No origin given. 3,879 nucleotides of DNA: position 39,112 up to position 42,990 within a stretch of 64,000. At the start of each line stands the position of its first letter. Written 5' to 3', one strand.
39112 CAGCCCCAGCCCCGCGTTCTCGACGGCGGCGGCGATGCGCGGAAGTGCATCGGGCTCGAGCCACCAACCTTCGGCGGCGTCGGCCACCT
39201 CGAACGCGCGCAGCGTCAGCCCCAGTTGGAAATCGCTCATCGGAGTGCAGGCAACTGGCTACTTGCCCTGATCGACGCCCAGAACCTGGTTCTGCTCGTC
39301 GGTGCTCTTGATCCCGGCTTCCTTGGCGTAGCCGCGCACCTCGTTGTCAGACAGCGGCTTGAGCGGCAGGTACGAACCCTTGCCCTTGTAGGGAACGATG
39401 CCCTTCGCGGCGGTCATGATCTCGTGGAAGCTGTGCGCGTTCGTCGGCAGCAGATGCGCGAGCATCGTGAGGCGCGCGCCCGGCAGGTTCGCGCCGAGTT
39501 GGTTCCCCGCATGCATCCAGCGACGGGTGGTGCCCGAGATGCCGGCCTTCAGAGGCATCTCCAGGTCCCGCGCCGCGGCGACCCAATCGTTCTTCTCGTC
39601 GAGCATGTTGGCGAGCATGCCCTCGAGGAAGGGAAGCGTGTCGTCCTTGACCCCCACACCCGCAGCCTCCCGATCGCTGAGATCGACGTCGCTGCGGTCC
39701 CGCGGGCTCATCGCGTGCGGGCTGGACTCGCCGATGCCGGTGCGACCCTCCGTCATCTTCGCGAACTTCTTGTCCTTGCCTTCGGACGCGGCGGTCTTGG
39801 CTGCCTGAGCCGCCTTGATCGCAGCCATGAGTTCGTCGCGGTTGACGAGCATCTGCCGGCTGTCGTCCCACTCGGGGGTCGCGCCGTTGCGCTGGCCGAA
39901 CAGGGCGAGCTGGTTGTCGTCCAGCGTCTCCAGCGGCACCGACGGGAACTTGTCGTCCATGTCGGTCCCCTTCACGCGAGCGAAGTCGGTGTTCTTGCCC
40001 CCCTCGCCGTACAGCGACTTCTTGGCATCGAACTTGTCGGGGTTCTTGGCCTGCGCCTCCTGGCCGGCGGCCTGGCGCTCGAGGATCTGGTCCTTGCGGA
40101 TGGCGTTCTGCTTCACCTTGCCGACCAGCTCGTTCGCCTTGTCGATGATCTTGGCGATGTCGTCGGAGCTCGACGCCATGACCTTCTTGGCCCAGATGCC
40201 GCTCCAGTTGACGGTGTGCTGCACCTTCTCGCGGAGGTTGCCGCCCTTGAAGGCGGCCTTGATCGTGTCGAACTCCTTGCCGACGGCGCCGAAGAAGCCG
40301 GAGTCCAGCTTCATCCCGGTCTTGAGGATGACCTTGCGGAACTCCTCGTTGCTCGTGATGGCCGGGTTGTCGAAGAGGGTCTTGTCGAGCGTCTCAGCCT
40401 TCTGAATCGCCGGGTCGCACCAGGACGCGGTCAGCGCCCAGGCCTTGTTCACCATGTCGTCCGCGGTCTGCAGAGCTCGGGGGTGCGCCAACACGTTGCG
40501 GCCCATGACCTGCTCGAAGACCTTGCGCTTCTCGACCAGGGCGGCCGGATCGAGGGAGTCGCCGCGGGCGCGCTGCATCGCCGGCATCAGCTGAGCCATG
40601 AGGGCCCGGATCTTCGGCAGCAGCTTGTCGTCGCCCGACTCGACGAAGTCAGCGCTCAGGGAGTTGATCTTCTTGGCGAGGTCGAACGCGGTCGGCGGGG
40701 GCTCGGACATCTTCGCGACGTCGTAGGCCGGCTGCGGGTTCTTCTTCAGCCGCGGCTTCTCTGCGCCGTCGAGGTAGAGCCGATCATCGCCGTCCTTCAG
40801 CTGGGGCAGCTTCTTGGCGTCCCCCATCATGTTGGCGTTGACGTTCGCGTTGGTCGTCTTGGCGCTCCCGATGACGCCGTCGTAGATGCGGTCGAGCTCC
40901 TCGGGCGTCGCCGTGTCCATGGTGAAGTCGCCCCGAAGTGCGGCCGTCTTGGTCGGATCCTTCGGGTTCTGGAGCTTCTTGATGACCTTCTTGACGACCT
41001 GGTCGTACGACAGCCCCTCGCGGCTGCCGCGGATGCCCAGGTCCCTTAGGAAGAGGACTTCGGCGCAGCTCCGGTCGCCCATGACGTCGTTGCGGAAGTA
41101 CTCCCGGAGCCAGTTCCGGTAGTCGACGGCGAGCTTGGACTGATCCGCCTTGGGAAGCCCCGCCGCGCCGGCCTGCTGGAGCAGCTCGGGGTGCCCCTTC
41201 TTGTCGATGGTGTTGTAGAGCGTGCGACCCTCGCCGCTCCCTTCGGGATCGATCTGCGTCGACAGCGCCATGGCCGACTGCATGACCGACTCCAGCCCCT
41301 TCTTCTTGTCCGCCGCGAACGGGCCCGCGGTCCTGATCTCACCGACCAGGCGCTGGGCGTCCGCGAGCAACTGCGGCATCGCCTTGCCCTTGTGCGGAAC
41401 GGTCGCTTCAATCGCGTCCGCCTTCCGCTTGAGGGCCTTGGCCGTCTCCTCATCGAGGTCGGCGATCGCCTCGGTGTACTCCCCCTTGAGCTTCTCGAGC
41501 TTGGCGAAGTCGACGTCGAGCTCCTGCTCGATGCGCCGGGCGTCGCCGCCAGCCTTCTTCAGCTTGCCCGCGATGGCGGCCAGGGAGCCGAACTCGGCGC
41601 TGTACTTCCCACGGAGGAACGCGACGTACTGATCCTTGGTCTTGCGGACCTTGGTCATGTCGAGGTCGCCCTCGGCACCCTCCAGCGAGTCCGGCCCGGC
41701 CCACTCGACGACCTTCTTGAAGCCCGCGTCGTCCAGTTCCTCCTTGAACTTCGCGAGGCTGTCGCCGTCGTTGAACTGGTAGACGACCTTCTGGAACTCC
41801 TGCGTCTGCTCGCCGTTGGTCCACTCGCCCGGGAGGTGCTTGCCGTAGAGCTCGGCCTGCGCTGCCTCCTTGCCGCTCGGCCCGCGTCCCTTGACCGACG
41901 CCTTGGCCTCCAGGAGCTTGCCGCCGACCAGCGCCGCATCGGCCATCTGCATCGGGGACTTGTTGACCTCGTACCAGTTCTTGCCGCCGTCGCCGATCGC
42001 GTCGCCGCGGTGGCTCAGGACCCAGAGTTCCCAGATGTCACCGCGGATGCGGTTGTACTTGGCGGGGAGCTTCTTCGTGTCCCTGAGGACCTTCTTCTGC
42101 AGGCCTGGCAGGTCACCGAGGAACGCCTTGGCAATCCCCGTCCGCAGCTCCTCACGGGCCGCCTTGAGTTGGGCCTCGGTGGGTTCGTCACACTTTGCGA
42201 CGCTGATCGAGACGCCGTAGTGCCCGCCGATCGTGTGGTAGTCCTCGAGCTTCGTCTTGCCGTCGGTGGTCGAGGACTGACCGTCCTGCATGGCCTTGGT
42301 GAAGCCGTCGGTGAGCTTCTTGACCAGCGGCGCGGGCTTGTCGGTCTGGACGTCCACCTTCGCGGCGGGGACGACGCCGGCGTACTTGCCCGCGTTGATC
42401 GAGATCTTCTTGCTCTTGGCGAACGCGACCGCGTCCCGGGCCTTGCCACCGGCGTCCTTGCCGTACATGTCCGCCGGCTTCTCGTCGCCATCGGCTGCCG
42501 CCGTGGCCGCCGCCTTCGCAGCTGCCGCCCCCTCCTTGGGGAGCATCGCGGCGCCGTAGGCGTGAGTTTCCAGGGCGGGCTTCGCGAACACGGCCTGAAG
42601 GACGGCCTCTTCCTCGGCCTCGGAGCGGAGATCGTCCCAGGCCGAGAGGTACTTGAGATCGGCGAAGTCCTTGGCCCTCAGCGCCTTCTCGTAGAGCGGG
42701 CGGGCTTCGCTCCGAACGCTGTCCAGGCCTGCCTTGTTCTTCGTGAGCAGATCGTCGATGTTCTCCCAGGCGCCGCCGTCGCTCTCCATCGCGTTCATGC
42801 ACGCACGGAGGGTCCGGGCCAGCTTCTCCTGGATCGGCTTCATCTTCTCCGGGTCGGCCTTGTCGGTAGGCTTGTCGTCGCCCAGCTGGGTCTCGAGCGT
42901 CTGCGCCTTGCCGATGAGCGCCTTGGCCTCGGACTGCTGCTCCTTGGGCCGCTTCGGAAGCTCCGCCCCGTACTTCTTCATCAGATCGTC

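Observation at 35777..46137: Giant 2292-aa low-complexity protein followed by three small overlapping ORFs and an ankyrin-repeat protein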

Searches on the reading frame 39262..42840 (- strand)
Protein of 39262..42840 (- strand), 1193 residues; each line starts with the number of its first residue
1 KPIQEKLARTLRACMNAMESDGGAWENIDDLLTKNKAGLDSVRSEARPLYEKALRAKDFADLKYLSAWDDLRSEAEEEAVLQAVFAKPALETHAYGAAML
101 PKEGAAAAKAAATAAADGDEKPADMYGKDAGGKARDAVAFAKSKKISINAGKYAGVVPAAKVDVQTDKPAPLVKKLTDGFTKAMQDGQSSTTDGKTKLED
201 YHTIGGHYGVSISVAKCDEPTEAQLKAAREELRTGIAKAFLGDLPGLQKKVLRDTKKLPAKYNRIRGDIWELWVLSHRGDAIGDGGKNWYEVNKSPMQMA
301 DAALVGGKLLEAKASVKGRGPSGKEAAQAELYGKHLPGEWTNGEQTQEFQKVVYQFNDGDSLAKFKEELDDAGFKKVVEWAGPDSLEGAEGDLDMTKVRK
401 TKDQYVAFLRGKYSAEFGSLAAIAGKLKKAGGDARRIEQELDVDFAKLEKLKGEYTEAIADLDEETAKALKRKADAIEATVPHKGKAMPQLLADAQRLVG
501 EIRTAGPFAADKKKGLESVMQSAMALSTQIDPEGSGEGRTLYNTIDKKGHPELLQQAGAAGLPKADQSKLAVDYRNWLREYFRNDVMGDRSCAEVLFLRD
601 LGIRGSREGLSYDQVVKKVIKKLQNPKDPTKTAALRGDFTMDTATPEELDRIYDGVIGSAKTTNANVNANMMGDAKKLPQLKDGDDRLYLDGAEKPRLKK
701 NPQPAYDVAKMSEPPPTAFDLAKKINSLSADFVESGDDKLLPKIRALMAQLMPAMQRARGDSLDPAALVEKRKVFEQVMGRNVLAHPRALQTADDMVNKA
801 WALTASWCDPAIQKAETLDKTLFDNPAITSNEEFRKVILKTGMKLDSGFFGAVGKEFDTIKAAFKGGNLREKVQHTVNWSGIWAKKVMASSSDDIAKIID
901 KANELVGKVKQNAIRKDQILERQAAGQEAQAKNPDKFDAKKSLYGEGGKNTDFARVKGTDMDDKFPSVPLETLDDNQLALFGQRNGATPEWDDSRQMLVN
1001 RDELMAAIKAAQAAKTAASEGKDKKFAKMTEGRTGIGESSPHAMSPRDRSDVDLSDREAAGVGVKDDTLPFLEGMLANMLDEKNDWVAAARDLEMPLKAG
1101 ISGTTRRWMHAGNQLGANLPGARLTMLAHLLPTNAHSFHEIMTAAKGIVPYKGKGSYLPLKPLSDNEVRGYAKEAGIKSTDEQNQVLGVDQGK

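Call 27: find_homologous_proteins(query=window:39262-42840:-, max_evalue=0.001)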
Query window:39262-42840:-: 8000 candidates shared short words with the query, none scored E <= 0.001.
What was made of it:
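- Tried and rejected: A word-indexed homology search with aa 1100-2292 returned nothing, probably because low-complexity words swamped the candidates (call 27).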

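Call 41: search_protein_representatives(protein=window:39262-42840:-)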
Query: 1193 residues. Proteins with E-value up to 0.001 (for the whole library): 295; up to 1e-10: 134; up to 1e-30: 36. The best 150 are listed.
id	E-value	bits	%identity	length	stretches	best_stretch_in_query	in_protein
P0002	3.6e-139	482.6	41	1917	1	382-1182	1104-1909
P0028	2.3e-95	337.5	44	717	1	687-1189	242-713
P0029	2.0e-76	274.8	51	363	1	400-676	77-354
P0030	1.1e-73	265.8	40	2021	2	717-1190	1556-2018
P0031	3.7e-73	264.0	49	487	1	389-671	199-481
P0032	1.9e-71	258.3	40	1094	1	717-1185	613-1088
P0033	5.0e-67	243.7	39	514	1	704-1179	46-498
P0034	1.0e-66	242.7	48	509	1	404-677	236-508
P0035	3.7e-64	234.2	48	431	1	403-670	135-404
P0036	4.0e-62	227.5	42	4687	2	393-677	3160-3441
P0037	2.4e-60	221.6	47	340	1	400-668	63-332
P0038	2.0e-55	205.3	36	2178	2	709-1190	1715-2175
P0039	2.4e-51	191.8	37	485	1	707-1172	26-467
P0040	1.1e-50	189.6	37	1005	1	743-1176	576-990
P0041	7.1e-49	183.6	38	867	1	682-1172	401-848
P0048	3.6e-43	164.7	42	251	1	953-1190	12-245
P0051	6.6e-41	157.2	64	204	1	999-1130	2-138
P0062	1.0e-32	130.1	37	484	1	395-677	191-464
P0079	2.3e-24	102.5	28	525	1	395-678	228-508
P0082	6.3e-23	97.7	49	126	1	1072-1190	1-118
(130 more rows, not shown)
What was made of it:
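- Tried and rejected: The exhaustive HMMER search replaced it (call 41).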

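Call 43: search_protein_families(library=pfam, alignment_id=A2, max_evalue=0.001)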
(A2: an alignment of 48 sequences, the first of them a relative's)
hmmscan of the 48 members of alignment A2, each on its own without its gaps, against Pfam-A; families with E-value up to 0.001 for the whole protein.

A. member 1, P0028 (717 aa): 0 families

B. families by the number of members that match (of 48 scanned): 6 families
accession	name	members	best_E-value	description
PF13699.11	eCIS_core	9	9.1e-65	eCIS core domain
PF00191.25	Annexin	3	1e-45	Annexin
PF03448.22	MgtE_N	1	7e-12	MgtE intracellular N domain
PF02037.33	SAP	1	7.4e-10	SAP domain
PF18953.6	SAP_new25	1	4e-05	SAP domain-containing new25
PF04636.18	PA26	1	0.00075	PA26 p53-induced protein (sestrin)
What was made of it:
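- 9 of 48 module-bearing proteins have DUF4157 (call 43).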

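Call 47: find_encoding_contigs(protein=P0051, flank=10000, max_places=2)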
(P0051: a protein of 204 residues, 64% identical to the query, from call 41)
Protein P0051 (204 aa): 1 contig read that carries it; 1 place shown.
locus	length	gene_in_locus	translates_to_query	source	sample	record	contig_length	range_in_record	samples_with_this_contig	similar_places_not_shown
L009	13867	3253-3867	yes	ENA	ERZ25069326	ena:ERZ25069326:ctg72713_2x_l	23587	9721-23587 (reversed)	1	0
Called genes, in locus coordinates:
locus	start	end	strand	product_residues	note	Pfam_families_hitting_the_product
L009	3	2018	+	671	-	?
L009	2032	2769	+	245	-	-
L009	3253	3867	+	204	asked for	-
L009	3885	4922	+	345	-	-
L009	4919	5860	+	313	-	-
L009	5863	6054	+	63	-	-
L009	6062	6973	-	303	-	PF04055:Radical_SAM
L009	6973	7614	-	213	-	PF09382:RQC, PF00570:HRDC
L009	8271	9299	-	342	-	PF00270:DEAD, PF00271:Helicase_C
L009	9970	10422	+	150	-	PF03749:SfsA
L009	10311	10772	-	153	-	-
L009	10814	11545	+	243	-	-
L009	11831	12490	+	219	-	-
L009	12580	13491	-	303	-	PF03706:LPG_synthase_TM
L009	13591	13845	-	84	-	-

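Call 92: search_protein_families(library=pfam, proteins=[L009:4919-5860:+, L009:3885-4922:+], max_evalue=0.05)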
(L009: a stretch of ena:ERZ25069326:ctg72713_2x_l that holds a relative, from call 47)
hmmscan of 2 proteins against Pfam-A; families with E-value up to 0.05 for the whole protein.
L009:4919-5860:+ (313 aa): 0 families

L009:3885-4922:+ (345 aa): 0 families

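Call 104: find_encoding_contigs(protein=P0079, flank=6000, max_places=3)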
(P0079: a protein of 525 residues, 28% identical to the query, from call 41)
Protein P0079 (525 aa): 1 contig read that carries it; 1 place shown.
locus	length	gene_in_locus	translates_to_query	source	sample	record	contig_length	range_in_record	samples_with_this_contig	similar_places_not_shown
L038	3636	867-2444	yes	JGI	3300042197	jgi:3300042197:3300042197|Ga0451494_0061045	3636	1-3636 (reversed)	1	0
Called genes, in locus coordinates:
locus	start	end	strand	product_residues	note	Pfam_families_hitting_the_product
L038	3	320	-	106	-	?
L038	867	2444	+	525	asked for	PF13699:eCIS_core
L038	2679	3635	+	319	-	?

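Call 106: find_encoding_contigs(protein=P0034, flank=6000, max_places=3)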
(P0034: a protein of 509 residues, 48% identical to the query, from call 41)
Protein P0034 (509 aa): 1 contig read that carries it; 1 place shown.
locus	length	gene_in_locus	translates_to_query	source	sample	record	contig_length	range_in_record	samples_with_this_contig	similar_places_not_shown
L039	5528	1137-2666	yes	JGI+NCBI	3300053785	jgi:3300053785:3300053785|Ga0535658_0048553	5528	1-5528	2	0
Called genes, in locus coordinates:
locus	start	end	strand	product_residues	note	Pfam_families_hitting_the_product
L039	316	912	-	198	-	PF09335:VTT_dom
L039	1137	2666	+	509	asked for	PF13699:eCIS_core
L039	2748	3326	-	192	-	-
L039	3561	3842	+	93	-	-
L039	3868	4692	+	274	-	-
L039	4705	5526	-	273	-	?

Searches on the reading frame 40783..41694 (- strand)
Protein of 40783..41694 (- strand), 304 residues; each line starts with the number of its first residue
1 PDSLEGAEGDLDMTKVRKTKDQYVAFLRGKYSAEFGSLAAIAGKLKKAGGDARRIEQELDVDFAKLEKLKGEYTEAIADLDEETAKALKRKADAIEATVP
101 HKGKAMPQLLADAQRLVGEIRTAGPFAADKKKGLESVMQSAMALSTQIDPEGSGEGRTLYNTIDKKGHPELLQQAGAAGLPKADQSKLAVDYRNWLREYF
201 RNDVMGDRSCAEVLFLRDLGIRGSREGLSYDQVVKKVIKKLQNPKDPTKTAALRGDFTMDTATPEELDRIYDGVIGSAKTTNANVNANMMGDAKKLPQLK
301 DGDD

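Call 73: find_related_loci(query=window:40783-41694:-, collection=viral_contigs, flank=6000)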
Query window:40783-41694:- (304 aa) in viral_contigs; peptide patterns used: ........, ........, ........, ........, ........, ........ (x = any residue, [..] = any of these).
7 stretches matched a pattern, but none encodes a relative of the query by tblastn (E <= 1e-3).

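Call 76: search_solved_structures(query=A8, max_evalue=10, show_alignments=2)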
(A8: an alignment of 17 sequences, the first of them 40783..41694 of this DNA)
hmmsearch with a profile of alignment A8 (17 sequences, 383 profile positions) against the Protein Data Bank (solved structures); distinct sequences matched with E-value up to 10: 9.
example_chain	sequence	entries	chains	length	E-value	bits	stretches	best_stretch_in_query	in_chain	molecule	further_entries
6pfp_A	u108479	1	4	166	0.14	14.9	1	121-212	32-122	Myosin-7 fused to GP7 and EB1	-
2lse_A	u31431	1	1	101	0.16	14.7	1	153-210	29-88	Four Helix Bundle Protein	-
7mwr_A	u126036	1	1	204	0.18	14.5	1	180-240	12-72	LHD101A54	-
5aps_A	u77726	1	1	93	1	12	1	156-217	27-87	GENERAL CONTROL PROTEIN GCN4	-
5cwk_A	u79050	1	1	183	1.5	11.5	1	176-240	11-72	Designed helical repeat protein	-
5j2l_B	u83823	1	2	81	2.7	10.7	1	158-223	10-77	protein design 2L4HC2_11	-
4ilo_A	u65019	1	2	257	5.3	9.7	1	114-237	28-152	CT398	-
5lxn_A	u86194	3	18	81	6.9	9.3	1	139-208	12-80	Transforming acidic coiled-coil-containing protein 3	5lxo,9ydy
6jfv_B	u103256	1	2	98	8.5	9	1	136-222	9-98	Keratin, type II cytoskeletal 5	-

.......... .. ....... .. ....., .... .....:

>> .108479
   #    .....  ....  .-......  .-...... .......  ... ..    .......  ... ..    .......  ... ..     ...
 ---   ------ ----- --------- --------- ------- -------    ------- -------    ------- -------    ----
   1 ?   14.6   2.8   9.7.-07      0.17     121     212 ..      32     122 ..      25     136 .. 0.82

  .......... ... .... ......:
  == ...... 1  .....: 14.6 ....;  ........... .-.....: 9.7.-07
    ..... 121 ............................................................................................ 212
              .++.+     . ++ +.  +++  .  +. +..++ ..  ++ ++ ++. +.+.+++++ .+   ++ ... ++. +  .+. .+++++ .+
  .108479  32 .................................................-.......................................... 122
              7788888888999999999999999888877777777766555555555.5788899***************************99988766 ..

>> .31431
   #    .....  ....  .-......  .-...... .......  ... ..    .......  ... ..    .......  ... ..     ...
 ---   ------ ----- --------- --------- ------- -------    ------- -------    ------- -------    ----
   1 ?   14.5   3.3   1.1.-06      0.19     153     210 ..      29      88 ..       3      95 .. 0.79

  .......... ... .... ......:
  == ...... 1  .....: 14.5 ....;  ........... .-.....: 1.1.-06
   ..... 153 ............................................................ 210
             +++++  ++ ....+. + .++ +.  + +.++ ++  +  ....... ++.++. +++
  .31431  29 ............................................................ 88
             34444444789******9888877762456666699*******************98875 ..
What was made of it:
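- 40783..41694 (-): aa 1482-1785: module A, an effector-type domain that elsewhere forms the C-terminus of small DUF4157 proteins. No PDB relative (call 76).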

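Call 101: search_protein_families(library=pfam, proteins=[window:40783-41694:-], max_evalue=10)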
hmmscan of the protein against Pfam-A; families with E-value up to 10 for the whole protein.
window:40783-41694:- (304 aa): 1 family
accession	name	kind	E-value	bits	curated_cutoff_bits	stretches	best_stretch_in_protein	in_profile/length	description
PF13010.11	pRN1_helical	-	0.1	13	27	1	58-134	12-85/138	Primase helical domain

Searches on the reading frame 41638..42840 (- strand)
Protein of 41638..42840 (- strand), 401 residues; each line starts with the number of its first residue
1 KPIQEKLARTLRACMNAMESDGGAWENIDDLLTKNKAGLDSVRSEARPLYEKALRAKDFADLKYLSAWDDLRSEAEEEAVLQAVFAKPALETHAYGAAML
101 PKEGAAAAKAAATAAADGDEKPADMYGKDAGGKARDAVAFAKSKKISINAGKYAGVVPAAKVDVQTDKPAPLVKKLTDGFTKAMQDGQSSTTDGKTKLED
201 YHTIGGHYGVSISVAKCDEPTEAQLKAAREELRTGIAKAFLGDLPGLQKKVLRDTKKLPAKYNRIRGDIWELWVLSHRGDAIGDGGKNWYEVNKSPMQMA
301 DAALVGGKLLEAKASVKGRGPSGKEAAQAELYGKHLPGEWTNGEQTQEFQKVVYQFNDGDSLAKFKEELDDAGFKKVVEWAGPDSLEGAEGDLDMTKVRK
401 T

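Call 101: search_protein_families(library=pfam, proteins=[window:41638-42840:-], max_evalue=10)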
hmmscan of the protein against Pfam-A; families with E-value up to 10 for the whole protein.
window:41638-42840:- (401 aa): 1 family
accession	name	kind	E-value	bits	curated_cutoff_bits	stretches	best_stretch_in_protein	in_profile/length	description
PF12010.13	DUF3502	-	0.11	13.3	24.4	1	361-379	40-58/69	Domain of unknown function (DUF3502)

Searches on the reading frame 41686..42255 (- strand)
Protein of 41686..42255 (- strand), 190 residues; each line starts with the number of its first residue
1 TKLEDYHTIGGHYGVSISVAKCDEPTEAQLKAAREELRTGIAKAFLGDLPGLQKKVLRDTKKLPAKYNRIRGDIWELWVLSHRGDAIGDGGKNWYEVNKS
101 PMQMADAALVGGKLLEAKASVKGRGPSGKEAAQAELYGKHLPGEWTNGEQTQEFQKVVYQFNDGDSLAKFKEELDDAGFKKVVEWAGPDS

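Call 100: search_solved_structures(query=window:41686-42255:-, max_evalue=10, show_alignments=3)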
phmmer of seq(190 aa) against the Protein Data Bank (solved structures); distinct sequences matched with E-value up to 10: 0.
